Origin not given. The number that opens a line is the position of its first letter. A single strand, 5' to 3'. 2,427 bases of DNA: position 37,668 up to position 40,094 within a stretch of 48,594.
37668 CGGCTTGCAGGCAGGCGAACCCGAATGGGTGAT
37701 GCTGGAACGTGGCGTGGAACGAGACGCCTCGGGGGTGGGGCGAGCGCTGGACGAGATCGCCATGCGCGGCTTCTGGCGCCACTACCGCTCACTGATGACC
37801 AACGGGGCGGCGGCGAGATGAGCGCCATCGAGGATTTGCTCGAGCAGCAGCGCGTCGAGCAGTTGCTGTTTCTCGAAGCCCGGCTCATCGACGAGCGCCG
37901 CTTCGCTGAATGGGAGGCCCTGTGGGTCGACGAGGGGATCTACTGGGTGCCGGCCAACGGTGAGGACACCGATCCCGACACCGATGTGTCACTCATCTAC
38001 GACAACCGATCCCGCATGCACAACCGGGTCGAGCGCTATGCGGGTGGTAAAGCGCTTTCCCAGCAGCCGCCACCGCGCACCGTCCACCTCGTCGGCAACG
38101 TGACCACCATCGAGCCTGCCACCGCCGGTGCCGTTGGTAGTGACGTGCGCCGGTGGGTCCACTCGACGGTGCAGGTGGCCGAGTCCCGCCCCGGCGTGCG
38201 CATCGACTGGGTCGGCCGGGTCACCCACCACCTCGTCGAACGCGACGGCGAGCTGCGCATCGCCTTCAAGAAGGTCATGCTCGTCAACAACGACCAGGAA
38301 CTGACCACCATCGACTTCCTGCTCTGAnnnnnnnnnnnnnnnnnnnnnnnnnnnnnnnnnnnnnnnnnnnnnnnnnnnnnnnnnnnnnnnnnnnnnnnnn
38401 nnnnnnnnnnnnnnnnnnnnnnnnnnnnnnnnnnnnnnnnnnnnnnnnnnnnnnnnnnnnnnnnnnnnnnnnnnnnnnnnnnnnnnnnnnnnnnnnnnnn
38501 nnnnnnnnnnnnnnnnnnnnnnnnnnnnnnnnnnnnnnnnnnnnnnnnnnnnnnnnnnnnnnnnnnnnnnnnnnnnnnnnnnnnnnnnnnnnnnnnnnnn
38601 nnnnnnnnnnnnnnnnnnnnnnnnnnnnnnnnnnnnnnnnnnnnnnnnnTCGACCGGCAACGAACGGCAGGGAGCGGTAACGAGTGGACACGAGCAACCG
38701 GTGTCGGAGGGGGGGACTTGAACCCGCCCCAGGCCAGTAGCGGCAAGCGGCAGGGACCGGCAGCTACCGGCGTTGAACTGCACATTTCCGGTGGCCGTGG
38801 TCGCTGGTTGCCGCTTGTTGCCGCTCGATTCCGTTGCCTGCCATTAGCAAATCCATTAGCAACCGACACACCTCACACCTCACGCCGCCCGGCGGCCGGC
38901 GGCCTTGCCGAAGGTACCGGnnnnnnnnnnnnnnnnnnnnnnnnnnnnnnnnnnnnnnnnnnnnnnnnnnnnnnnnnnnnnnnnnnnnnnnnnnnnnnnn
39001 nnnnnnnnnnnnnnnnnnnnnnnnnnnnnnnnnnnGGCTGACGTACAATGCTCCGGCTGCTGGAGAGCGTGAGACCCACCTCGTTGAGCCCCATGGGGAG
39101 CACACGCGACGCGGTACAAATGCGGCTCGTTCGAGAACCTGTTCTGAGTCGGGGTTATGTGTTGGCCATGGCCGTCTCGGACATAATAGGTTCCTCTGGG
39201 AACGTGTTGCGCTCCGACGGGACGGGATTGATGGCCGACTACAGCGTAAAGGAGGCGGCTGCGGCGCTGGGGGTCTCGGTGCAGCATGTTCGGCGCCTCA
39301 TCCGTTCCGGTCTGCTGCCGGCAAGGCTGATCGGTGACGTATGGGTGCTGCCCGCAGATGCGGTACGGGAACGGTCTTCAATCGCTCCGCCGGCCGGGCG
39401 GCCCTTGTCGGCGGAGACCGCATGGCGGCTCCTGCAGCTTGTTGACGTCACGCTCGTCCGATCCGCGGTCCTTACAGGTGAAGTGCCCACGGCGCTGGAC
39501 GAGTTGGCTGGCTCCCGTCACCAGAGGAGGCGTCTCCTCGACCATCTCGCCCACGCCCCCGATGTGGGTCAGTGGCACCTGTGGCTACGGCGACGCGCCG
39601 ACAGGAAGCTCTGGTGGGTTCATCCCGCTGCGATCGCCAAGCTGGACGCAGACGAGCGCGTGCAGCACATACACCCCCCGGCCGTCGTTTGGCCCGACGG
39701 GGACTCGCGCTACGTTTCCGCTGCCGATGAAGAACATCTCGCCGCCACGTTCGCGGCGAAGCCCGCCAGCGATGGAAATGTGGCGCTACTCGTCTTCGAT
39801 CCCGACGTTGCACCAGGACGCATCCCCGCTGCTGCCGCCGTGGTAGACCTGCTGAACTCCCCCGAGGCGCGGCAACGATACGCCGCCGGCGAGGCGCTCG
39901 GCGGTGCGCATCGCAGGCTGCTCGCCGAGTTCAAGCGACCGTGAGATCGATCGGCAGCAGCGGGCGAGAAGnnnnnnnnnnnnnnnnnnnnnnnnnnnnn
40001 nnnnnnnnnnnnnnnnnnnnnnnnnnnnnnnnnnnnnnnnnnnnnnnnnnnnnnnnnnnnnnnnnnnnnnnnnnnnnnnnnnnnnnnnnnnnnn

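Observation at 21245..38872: Unclassified ~170-nt repeat family with inverted termini and a tRNA-3'-end-like end (three long copies)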

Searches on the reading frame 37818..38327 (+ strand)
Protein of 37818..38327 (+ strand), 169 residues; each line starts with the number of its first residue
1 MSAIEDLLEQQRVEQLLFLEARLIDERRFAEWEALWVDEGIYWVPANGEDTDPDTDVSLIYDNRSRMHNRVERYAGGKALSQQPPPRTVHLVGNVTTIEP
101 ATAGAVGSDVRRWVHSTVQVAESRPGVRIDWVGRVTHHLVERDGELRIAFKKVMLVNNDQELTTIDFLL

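Call 43: find_encoding_contigs(protein=window:37818-38327:+, flank=10000, max_places=6)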
Protein window:37818-38327:+ (169 aa): no gene with exactly this product is on record in the collection.

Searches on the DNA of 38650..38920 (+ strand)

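Call 21: search_dna_similar(query=window:38698-38874:+, collection=plasmids, mode=distant, max_evalue=0.001, max_rows=40)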
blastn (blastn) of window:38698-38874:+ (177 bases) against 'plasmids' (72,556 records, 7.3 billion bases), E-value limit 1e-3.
No match.

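Call 22: search_dna_similar(query=window:38698-38874:+, collection=phages, mode=distant, max_evalue=0.001, max_rows=40)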
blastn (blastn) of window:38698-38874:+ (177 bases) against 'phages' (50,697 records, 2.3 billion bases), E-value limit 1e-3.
No match.

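Call 51: search_rna_families(source=window, start=38650, end=38920, threshold=evalue, max_evalue=10)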
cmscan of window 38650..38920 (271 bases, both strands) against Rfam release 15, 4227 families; matches with E-value up to 10: 6.
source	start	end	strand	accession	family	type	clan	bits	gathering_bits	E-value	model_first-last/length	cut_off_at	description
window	38701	38871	+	RF04203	MIR1144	Gene; miRNA;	-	17.5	90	0.55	1-197/197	no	MIR1144 microRNA precursor family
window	38731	38828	+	RF04288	mir-9201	Gene; miRNA;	CL00147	17.4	95.5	0.37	1-81/81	no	mir-9201 microRNA precursor family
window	38865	38906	+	RF01116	Yfr1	Gene; sRNA;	-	15.4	38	0.95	1-59/59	no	Cyanobacterial functional RNA 1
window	38732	38823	+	RF00764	mir-191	Gene; miRNA;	-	14.7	54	1.4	1-91/91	no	mir-191 microRNA precursor family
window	38871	38910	-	RF03006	M23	Gene; sRNA;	-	13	41.2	8.7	1-53/53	no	M23 RNA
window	38662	38846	+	RF04141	MIR8622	Gene; miRNA;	-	12.5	197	4.5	1-212/212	no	MIR8622 microRNA precursor family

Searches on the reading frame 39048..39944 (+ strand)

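Call 30: search_protein_families(library=pfam, proteins=[window:39048-39944:+], max_evalue=0.01)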
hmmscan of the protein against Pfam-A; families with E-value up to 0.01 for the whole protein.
window:39048-39944:+ (298 aa): 8 families
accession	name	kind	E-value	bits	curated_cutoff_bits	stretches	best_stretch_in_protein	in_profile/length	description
PF12728.13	HTH_17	-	4.5e-10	40.1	27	1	65-108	2-45/51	Helix-turn-helix domain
PF00376.29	MerR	-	0.00094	19.4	28.2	1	66-92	1-27/38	MerR family regulatory protein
PF13384.12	HTH_23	-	0.0011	19.2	24.6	1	64-86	17-39/50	Homeodomain-like domain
PF04545.22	Sigma70_r4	-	0.0014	18.5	24.1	1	64-89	20-45/50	Sigma-70, region 4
PF21531.3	Rv2175c_wHTH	-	0.0018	18.6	27.1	1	65-93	16-44/57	DNA-binding protein Rv2175c, wHTH domain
PF13518.12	HTH_28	-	0.0024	18.3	25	1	62-86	10-34/52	Helix-turn-helix domain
PF01381.28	HTH_3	-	0.007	16.8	23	0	64-86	9-31/55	Helix-turn-helix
PF13338.12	AbiEi_4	-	0.0094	16.5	25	0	67-90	16-38/49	Transcriptional regulator, AbiEi antitoxin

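Call 83: search_protein_families(library=pfam, proteins=[window:39159-39944:+], max_evalue=0.05)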
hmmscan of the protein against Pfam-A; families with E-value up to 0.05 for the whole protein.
window:39159-39944:+ (261 aa): 10 families
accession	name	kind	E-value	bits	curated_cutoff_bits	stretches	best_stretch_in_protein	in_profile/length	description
PF12728.13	HTH_17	-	3.6e-10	40.4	27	1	28-71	2-45/51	Helix-turn-helix domain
PF00376.29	MerR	-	0.0008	19.6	28.2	1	29-55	1-27/38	MerR family regulatory protein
PF13384.12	HTH_23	-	0.00085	19.5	24.6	1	27-49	17-39/50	Homeodomain-like domain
PF04545.22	Sigma70_r4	-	0.0013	18.7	24.1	1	27-52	20-45/50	Sigma-70, region 4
PF21531.3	Rv2175c_wHTH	-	0.0014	19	27.1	1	28-65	16-53/57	DNA-binding protein Rv2175c, wHTH domain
PF13518.12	HTH_28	-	0.002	18.6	25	1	25-49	10-34/52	Helix-turn-helix domain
PF01381.28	HTH_3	-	0.0051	17.3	23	0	27-49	9-31/55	Helix-turn-helix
PF13338.12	AbiEi_4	-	0.0082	16.7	25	1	30-53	16-38/49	Transcriptional regulator, AbiEi antitoxin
PF08281.18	Sigma70_r4_2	-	0.017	15.2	25.7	1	27-49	26-48/54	Sigma-70, region 4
PF13551.12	HTH_29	-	0.041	14.4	28.1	1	28-49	12-34/64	Winged helix-turn helix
